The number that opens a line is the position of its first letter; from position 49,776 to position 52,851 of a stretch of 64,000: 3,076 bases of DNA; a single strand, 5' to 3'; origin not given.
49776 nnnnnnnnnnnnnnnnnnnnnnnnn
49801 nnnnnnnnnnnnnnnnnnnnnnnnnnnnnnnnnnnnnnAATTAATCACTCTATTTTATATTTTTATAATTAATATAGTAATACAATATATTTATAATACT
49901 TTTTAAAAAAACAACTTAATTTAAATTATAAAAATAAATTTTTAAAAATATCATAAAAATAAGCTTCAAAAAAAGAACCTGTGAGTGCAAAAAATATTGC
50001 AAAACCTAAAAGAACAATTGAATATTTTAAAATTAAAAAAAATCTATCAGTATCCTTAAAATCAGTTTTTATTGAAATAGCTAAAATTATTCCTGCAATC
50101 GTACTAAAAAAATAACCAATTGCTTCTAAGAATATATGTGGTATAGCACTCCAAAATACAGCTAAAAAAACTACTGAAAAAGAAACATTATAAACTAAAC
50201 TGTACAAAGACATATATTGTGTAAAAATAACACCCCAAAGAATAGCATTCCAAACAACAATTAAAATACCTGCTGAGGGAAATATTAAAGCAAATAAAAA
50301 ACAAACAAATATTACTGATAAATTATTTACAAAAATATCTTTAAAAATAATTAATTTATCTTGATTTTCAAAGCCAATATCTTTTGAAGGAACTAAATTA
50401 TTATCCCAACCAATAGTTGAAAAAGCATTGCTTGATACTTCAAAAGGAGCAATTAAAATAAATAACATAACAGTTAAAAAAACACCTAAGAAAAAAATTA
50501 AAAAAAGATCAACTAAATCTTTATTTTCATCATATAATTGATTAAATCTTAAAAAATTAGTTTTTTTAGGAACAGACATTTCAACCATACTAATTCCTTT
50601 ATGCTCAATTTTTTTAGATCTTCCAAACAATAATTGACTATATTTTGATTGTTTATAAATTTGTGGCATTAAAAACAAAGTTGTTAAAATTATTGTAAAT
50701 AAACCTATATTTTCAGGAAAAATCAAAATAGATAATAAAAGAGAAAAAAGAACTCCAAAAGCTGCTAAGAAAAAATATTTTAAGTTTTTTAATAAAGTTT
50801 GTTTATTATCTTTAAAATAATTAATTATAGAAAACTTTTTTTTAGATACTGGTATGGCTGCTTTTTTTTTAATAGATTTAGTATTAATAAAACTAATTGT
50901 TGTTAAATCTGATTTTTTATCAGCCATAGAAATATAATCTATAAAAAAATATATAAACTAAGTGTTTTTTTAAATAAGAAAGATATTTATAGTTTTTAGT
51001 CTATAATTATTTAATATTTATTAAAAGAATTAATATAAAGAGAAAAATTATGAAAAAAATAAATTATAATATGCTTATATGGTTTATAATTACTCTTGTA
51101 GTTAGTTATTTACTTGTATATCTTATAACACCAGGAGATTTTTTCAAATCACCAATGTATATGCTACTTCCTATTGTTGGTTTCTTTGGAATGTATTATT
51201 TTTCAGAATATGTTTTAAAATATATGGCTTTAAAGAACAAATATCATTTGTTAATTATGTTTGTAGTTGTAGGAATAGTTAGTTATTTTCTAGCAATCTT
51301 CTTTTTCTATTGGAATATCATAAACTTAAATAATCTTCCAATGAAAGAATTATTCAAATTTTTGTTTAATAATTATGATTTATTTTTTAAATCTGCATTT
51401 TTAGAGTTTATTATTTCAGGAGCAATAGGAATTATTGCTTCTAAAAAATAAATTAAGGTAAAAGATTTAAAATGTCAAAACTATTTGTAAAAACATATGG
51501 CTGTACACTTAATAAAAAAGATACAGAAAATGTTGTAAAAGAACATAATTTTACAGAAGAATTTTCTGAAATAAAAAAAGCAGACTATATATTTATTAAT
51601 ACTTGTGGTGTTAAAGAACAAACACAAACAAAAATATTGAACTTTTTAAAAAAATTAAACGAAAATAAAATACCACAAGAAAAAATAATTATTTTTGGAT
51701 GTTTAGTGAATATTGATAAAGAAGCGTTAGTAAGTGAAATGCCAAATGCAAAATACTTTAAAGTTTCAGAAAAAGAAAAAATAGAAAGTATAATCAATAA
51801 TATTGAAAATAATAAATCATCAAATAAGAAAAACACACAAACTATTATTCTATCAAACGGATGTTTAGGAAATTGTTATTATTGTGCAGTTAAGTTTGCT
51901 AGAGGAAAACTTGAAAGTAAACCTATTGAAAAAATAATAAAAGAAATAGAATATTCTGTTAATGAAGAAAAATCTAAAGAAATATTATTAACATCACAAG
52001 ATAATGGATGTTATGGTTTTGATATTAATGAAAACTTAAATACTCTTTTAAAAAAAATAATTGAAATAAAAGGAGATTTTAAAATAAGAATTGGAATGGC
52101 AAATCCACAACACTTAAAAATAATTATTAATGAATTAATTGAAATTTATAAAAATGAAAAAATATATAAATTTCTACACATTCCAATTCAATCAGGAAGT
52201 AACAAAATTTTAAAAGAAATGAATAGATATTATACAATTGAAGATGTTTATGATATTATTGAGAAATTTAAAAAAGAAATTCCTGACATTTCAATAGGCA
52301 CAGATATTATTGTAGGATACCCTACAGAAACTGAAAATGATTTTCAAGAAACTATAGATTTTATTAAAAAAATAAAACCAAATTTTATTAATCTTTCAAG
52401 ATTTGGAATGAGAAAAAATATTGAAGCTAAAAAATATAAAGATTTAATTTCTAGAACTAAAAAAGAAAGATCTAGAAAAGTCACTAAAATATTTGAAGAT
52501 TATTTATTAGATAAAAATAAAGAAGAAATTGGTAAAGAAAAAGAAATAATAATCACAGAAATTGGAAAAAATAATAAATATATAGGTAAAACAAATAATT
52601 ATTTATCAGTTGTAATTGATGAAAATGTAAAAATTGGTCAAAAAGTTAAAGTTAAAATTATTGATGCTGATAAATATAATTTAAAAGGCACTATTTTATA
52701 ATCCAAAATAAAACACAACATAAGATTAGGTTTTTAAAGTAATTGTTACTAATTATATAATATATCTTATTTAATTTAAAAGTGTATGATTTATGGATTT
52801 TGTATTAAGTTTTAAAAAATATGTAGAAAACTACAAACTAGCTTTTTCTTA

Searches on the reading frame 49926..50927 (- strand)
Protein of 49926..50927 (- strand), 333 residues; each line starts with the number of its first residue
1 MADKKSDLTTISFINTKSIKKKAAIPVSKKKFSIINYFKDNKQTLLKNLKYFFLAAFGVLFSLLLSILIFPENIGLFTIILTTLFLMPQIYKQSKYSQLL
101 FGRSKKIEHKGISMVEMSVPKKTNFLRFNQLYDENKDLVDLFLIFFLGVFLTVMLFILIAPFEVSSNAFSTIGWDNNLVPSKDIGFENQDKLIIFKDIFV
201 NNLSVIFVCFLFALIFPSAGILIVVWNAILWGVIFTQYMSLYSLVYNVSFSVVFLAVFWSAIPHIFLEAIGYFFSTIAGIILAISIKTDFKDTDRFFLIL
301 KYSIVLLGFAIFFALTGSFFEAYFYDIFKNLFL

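Call 58: search_protein_families(library=pfam, proteins=[window:49926-50927:-], max_evalue=0.001)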
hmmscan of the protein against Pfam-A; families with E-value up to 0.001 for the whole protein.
window:49926-50927:- (333 aa): 1 family
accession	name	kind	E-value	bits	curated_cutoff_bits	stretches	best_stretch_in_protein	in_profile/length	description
PF01944.22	SpoIIM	-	1.6e-10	41.6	26.9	1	142-324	2-161/163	Stage II sporulation protein M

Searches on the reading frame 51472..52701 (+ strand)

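Call 73: search_protein_families(library=pfam, proteins=[window:51472-52701:+], max_evalue=0.00001)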
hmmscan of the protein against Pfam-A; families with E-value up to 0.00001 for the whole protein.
window:51472-52701:+ (409 aa): 3 families
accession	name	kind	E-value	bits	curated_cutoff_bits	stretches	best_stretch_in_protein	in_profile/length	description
PF04055.27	Radical_SAM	-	6.3e-26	92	29.5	1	125-298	1-166/166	Radical SAM superfamily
PF00919.26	UPF0004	-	6.4e-19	68.2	27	1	3-94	1-94/98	Uncharacterized protein family UPF0004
PF01938.26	TRAM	-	4.9e-10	39.5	21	1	351-409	2-61/61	TRAM domain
